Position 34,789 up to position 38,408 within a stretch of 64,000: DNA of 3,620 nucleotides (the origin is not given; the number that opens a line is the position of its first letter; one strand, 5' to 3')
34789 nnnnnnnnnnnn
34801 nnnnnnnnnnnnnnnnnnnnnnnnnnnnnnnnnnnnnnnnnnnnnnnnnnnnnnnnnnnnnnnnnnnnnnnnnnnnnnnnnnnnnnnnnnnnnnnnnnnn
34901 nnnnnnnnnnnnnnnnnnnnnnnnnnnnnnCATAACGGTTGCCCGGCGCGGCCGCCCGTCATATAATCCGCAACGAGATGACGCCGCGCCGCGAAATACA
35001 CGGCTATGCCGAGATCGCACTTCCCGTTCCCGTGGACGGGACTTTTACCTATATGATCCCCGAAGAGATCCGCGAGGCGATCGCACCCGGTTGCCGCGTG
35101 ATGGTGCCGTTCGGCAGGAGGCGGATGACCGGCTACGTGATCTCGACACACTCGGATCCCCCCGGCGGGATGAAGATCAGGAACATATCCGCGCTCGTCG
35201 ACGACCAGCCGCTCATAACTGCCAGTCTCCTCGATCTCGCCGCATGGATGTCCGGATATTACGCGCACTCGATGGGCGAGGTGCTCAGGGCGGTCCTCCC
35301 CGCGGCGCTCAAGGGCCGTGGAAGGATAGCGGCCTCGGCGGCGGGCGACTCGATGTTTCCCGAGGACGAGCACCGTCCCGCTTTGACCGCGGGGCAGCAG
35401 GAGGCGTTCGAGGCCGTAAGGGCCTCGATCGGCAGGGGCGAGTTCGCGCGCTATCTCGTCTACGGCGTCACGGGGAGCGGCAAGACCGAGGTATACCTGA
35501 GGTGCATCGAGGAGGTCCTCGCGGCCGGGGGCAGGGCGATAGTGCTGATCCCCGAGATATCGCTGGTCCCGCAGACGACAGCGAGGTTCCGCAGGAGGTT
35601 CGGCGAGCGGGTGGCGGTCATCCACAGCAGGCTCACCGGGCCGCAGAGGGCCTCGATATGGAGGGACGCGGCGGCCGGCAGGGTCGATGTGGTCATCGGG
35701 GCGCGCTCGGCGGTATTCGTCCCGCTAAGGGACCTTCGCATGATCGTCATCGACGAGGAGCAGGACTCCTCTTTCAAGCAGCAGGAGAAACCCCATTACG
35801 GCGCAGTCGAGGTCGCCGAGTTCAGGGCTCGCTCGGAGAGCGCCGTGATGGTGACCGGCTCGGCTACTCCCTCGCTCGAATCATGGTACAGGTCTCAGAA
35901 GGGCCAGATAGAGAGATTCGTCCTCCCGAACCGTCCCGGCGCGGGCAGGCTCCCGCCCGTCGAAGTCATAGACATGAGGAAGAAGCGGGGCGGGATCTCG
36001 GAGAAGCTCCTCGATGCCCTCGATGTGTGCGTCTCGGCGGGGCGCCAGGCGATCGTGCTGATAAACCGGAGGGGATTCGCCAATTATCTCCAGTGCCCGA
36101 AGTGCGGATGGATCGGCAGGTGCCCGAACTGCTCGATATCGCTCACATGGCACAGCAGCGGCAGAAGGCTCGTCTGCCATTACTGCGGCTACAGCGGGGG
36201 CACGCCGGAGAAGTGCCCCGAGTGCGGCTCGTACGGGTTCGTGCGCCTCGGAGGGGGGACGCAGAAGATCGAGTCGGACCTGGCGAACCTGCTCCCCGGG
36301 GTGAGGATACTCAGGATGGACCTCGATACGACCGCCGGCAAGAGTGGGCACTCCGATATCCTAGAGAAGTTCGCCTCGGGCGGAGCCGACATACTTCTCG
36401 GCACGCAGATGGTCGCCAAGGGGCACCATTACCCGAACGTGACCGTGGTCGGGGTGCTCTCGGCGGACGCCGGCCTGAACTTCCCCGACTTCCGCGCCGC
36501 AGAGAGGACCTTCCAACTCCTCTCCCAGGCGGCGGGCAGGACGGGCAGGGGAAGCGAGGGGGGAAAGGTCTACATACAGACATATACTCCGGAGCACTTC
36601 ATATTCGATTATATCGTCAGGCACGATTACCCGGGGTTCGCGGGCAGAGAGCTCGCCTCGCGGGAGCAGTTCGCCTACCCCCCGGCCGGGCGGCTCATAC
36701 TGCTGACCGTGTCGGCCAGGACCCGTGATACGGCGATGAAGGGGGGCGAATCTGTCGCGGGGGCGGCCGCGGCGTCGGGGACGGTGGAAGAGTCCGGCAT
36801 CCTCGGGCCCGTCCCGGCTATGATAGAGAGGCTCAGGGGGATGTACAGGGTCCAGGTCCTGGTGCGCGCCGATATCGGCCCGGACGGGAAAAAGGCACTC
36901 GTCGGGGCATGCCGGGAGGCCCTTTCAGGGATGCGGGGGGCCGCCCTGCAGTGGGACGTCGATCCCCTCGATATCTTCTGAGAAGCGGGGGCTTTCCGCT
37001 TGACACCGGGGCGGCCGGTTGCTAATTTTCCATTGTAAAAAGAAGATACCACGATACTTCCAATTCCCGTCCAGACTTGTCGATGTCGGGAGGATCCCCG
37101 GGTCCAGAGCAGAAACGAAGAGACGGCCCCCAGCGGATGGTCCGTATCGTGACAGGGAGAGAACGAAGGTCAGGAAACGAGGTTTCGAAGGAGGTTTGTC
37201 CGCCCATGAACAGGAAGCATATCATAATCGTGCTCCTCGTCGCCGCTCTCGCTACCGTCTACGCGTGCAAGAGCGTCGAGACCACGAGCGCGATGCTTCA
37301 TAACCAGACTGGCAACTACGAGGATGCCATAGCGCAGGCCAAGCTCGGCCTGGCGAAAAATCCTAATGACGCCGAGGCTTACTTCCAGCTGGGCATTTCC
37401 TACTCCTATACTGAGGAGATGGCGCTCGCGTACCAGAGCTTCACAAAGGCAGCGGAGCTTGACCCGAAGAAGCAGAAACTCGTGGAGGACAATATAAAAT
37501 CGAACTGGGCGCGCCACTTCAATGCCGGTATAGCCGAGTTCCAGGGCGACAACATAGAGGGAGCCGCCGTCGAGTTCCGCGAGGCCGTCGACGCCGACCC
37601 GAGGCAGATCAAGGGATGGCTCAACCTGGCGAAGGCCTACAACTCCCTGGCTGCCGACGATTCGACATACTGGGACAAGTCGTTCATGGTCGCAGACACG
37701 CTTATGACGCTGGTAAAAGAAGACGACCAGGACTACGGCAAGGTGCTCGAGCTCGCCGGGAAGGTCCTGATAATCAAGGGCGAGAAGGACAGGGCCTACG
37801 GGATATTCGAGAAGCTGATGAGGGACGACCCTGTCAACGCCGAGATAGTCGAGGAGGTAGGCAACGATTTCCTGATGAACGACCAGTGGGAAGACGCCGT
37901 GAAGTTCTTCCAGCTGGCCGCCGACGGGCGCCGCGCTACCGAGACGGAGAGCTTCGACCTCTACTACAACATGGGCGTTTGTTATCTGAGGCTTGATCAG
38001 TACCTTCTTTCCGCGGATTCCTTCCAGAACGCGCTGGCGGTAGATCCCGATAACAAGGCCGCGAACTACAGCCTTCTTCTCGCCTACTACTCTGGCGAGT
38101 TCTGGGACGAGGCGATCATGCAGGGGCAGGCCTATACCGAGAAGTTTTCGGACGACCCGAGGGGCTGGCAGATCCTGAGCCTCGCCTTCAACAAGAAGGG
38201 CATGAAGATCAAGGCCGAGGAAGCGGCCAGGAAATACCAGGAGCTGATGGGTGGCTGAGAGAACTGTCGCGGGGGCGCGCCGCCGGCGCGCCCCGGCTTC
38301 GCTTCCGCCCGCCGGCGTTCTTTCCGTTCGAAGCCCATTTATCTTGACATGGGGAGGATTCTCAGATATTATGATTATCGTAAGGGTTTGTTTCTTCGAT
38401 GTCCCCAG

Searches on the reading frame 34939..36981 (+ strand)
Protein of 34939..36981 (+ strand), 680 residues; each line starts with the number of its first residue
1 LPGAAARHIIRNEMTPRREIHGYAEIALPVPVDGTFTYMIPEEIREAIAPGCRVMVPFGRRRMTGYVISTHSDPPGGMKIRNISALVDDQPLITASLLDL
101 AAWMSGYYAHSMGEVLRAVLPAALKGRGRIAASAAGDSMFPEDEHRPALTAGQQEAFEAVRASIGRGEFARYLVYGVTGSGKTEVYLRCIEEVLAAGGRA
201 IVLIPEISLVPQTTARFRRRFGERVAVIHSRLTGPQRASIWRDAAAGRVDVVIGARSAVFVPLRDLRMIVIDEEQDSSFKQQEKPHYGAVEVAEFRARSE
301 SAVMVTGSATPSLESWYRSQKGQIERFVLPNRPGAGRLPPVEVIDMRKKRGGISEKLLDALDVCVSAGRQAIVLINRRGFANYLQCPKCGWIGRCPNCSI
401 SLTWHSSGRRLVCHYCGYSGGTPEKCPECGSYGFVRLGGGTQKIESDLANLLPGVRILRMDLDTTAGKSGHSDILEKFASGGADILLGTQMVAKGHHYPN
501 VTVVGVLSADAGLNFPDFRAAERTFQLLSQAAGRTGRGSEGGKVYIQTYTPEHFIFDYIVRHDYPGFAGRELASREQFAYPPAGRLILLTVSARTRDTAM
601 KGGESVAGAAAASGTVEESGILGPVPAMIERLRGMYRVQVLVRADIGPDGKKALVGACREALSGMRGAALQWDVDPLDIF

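Call 3: search_protein_families(library=pfam, proteins=[window:34939-36981:+], max_evalue=0.01)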
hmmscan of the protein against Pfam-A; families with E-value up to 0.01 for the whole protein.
window:34939-36981:+ (680 aa): 6 families
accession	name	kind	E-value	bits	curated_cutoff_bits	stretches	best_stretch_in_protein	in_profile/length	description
PF17764.6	PriA_3primeBD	-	3.2e-31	107.5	22.7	1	25-121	1-96/96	3'DNA-binding domain (3'BD)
PF00270.35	DEAD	-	4e-17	62.9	26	1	151-312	2-161/167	DEAD/DEAH box helicase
PF18074.6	PriA_C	-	8.2e-12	46.2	26.9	1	584-676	3-95/95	Primosomal protein N C-terminal domain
PF18319.7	Zn_ribbon_PriA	-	9.4e-12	45.1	26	1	395-419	1-25/27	PriA DNA helicase Cys-rich region (CRR) domain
PF04851.21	ResIII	-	1.3e-11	45.1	22.5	1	149-280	4-140/164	Type III restriction enzyme, res subunit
PF00271.37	Helicase_C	-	1e-10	42.3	23.5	1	454-537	39-108/110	Helicase conserved C-terminal domain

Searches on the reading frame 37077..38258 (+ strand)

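Call 3: search_protein_families(library=pfam, proteins=[window:37077-38258:+], max_evalue=0.01)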
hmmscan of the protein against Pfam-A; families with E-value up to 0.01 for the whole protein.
window:37077-38258:+ (393 aa): 15 families
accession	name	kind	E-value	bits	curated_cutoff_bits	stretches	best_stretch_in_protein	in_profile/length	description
PF07719.23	TPR_2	-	2.1e-17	62.1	27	2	294-326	2-34/34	Tetratricopeptide repeat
PF13428.12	TPR_14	-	7.2e-14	51.4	23.5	1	72-106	8-42/44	Tetratricopeptide repeat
PF00515.34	TPR_1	-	9.8e-14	50.9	27.8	2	294-326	2-34/34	Tetratricopeptide repeat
PF13432.12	TPR_16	-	1.5e-13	51.3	32.7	1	303-361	7-65/65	Tetratricopeptide repeat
PF13431.12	TPR_17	-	5.8e-13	48.4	24.4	1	92-110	6-24/34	Tetratricopeptide repeat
PF13181.12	TPR_8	-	4.5e-12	45.5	25.7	1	99-131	1-33/34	Tetratricopeptide repeat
PF14559.12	TPR_19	-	3e-10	40.7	25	0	315-367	13-65/68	Tetratricopeptide repeat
PF23914.1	TPR_CcmH_CycH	-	1.1e-09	38.8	42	1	92-134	43-85/158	Cytochrome c-type biogenesis protein H TPR domain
PF13414.12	TPR_11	-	3.5e-09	36.6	26.8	2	77-109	6-38/42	TPR repeat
PF13371.12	TPR_9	-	3.4e-08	33.8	35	0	292-329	28-65/73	Tetratricopeptide repeat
PF13424.12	TPR_12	-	1.7e-07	31.8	30.1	1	261-323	9-75/77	Tetratricopeptide repeat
PF13176.12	TPR_7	-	0.00045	20.5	27.9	0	101-132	1-32/36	Tetratricopeptide repeat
PF14561.12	TPR_20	-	0.0018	19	25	0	84-129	7-52/90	Tetratricopeptide repeat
PF13174.12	TPR_6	-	0.0019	19.1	26.3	0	295-325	2-32/33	Tetratricopeptide repeat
PF25063.1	ARM_TT21_C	-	0.0057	17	35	0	150-327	27-198/209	Tetratricopeptide repeat protein 21 C-terminal ARM domain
